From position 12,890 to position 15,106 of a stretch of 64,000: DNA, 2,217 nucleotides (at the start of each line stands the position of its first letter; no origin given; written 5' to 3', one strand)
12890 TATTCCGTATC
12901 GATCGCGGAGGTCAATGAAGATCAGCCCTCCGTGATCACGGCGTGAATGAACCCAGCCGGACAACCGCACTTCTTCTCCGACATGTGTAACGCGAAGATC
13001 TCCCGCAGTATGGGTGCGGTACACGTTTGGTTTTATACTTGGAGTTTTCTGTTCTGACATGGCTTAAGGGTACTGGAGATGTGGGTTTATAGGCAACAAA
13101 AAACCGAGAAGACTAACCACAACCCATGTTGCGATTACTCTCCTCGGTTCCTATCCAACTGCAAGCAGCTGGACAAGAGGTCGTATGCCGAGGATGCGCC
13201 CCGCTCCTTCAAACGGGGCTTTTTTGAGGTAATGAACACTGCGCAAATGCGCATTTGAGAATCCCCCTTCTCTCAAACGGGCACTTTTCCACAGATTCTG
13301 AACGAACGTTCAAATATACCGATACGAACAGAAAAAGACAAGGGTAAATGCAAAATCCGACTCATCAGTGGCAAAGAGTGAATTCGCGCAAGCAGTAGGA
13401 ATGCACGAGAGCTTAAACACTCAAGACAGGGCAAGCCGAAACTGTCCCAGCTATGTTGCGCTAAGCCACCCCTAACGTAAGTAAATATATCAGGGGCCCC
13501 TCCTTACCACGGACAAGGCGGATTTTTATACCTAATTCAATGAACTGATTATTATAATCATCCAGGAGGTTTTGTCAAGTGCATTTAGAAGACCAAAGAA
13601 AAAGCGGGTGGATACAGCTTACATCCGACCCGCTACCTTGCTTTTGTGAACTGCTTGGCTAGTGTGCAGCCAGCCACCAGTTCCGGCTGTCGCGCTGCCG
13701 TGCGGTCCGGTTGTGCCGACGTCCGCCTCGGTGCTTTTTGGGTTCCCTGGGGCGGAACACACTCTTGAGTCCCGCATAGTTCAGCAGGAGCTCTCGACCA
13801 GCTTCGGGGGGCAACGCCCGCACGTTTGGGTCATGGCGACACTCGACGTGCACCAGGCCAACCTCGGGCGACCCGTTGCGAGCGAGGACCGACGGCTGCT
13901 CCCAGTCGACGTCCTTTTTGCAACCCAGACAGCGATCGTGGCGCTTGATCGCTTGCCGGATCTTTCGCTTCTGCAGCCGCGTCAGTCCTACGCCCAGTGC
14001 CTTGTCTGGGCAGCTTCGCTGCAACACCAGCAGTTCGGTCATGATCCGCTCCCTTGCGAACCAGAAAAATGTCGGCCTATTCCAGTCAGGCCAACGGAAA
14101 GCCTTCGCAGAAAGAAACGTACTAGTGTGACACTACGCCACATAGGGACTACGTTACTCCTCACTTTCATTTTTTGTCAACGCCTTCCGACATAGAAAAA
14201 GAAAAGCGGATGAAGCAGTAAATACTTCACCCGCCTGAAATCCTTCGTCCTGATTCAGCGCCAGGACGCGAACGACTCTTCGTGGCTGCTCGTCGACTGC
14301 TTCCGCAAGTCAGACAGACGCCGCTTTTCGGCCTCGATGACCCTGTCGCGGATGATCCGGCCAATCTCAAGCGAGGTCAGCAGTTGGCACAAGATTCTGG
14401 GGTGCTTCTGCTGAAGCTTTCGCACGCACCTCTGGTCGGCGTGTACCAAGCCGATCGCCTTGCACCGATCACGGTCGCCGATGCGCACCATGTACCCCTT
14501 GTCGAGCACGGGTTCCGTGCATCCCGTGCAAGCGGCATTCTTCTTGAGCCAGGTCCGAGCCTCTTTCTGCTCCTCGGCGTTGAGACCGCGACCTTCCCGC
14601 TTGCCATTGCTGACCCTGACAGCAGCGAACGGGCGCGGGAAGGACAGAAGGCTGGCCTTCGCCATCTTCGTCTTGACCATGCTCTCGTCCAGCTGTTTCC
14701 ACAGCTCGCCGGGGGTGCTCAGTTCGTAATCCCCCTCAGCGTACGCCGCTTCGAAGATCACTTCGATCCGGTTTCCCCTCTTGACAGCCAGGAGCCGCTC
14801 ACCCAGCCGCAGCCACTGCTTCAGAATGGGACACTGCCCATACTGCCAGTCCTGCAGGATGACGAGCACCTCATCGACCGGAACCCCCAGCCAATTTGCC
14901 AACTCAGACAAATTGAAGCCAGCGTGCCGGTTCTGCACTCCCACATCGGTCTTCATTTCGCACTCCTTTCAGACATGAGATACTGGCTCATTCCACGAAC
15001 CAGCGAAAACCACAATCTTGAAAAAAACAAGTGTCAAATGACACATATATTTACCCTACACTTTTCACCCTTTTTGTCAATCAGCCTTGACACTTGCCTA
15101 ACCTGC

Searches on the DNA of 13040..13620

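Call 91: search_rna_families(source=window, start=13040, end=13620, threshold=evalue, max_evalue=10)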
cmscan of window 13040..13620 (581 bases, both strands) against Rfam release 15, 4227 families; matches with E-value up to 10: 7.
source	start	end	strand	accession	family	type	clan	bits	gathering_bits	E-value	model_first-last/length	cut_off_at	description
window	13135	13226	+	RF02278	Betaproteobacteria_toxic_sRNA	Gene; sRNA;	-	22.2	50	0.04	1-64/64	no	Betaproteobacteria toxic small RNA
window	13152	13242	+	RF02620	BSnc119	Gene; sRNA;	-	16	115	3.9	1-90/90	no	Brucella sRNA 119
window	13102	13148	-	RF03732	mir-2057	Gene; miRNA;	-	15.2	100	5.3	1-72/72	no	mir-2057 microRNA precursor family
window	13290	13371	-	RF01576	DdR8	Gene; snRNA; snoRNA; CD-box;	-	14.8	80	5.2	1-88/88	no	D. discoideum snoRNA DdR8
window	13581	13620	-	RF00908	MIR529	Gene; miRNA;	-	13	75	7.1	92-131/131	5'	MIR529 microRNA precursor family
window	13129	13274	-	RF02193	TCL6_3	Gene; lncRNA;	-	12.1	40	4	1-139/139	no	T-cell leukemia/lymphoma 6 conserved region 3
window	13141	13227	+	RF02837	anti-hemB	Gene; sRNA;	-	11.6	49.5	7.4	1-81/81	no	Burkholderia RNA 7 (anti-hemB)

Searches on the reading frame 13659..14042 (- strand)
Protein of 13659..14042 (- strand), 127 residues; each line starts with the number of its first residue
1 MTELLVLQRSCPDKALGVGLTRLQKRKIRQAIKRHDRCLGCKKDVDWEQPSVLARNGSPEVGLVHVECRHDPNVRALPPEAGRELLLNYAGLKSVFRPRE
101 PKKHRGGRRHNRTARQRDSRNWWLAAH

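Call 7: search_protein_families(library=pfam, proteins=[window:13659-14042:-], max_evalue=1)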
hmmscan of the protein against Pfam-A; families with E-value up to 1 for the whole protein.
window:13659-14042:- (127 aa): 0 families

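Call 8: search_protein_families(library=phrogs, proteins=[window:13659-14042:-], max_evalue=1)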
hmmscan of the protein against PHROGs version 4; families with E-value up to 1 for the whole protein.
window:13659-14042:- (127 aa): 1 family
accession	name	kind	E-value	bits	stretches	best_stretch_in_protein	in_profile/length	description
phrog_6972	-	unknown function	0.52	11.4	1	76-103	15-42/51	-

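Call 62: search_protein_families(library=ncbifam, proteins=[window:13659-14042:-], max_evalue=1)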
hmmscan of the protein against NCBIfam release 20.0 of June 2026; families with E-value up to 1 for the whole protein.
window:13659-14042:- (127 aa): 1 family
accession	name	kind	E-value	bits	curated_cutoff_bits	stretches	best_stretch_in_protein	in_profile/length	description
TIGR04290.1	meth_Rta_06860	hypoth_equivalog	0.064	12.7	300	1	28-99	148-220/226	TIGR04290 family methyltransferase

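Call 63: search_protein_families(library=padloc, proteins=[window:13659-14042:-], max_evalue=1)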
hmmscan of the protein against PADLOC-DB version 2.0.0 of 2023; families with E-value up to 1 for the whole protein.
window:13659-14042:- (127 aa): 0 families

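Call 106: search_protein_families(library=pfam, proteins=[window:13662-14042:-], max_evalue=10)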
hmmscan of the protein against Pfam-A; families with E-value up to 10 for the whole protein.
seq(127 aa): 0 families

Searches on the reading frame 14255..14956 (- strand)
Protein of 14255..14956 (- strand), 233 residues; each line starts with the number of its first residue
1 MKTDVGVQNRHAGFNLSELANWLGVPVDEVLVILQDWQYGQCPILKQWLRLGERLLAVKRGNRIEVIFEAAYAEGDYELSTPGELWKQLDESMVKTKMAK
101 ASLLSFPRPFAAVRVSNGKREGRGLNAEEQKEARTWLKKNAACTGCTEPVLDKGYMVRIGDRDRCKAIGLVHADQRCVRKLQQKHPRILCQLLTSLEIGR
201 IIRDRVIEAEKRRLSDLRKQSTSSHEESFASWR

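Call 7: search_protein_families(library=pfam, proteins=[window:14255-14956:-], max_evalue=1)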
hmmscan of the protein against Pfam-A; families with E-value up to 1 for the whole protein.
window:14255-14956:- (233 aa): 0 families

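Call 8: search_protein_families(library=phrogs, proteins=[window:14255-14956:-], max_evalue=1)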
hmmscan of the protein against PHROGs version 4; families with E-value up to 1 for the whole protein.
window:14255-14956:- (233 aa): 2 families
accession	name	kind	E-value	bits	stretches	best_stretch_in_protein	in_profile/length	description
phrog_21251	-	unknown function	0.013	16.6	0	182-214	19-51/75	-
phrog_11457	-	unknown function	0.19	12.7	0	10-30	21-41/60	-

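Call 20: find_homologous_proteins(query=window:14255-14956:-, max_evalue=0.01)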
Query window:14255-14956:- (233 aa): 1 proteins with E <= 0.01 among 416 candidates.
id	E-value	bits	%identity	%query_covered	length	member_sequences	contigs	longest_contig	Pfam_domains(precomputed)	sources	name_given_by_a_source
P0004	8.9e-153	524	100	100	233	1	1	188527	-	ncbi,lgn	ncbi:MAG: hypothetical protein WD200_04455 [Candidatus Andersenbacteria bacterium]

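Call 48: find_related_loci(query=window:14255-14956:-, collection=viral_contigs, flank=5000)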
Query window:14255-14956:- (233 aa) in viral_contigs; peptide patterns used: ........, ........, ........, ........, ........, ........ (x = any residue, [..] = any of these).
7 stretches matched a pattern, but none encodes a relative of the query by tblastn (E <= 1e-3).

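Call 57: find_encoding_contigs(protein=P0004, flank=10000, max_places=3)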
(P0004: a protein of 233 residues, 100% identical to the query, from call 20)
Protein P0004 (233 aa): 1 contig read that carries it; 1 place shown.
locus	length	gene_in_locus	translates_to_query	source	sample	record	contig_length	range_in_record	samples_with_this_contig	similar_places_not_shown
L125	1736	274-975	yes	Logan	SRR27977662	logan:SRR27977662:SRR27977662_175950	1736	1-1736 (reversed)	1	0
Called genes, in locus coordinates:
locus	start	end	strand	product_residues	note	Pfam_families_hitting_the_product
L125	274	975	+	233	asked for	-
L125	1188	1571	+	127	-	-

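Call 62: search_protein_families(library=ncbifam, proteins=[window:14255-14956:-], max_evalue=1)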
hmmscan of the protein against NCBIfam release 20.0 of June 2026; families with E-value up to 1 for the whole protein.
window:14255-14956:- (233 aa): 0 families

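Call 63: search_protein_families(library=padloc, proteins=[window:14255-14956:-], max_evalue=1)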
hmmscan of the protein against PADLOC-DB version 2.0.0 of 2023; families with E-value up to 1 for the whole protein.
window:14255-14956:- (233 aa): 0 families

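Call 64: search_solved_structures(query=window:14255-14956:-, max_evalue=10)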
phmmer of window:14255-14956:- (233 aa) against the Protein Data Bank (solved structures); distinct sequences matched with E-value up to 10: 1.
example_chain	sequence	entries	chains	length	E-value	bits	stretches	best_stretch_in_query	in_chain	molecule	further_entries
3mwh_A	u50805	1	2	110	0.68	12.6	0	24-83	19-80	Arsenical resistance operon trans-acting repressor arsD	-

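Call 72: search_dna_similar(query=window:14255-14956:-, collection=phages, mode=protein, max_evalue=0.1, max_rows=5)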
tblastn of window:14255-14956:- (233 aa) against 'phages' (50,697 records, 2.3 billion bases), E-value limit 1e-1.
No match.

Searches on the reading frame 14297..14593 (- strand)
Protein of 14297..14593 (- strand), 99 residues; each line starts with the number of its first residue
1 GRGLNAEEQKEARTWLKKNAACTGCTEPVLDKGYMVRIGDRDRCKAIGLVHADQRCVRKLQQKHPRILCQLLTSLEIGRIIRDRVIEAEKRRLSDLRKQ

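Call 106: search_protein_families(library=pfam, proteins=[window:14297-14593:-], max_evalue=10)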
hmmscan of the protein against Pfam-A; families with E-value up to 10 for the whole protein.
seq(99 aa): 1 family
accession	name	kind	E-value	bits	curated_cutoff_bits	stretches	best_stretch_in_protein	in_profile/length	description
PF16313.11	DUF4953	-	0.31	10.6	24.2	1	5-87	224-291/316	Met-zincin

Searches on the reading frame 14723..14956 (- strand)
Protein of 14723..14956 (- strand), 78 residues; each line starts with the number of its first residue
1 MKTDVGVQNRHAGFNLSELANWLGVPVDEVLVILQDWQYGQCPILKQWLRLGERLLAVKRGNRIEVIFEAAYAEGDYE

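Call 106: search_protein_families(library=pfam, proteins=[window:14723-14956:-], max_evalue=10)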
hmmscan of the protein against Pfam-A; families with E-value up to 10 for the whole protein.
seq(78 aa): 1 family
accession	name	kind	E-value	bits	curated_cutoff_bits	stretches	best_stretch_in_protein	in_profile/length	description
PF21531.3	Rv2175c_wHTH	-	0.031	14.7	27.1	1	14-36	16-38/57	DNA-binding protein Rv2175c, wHTH domain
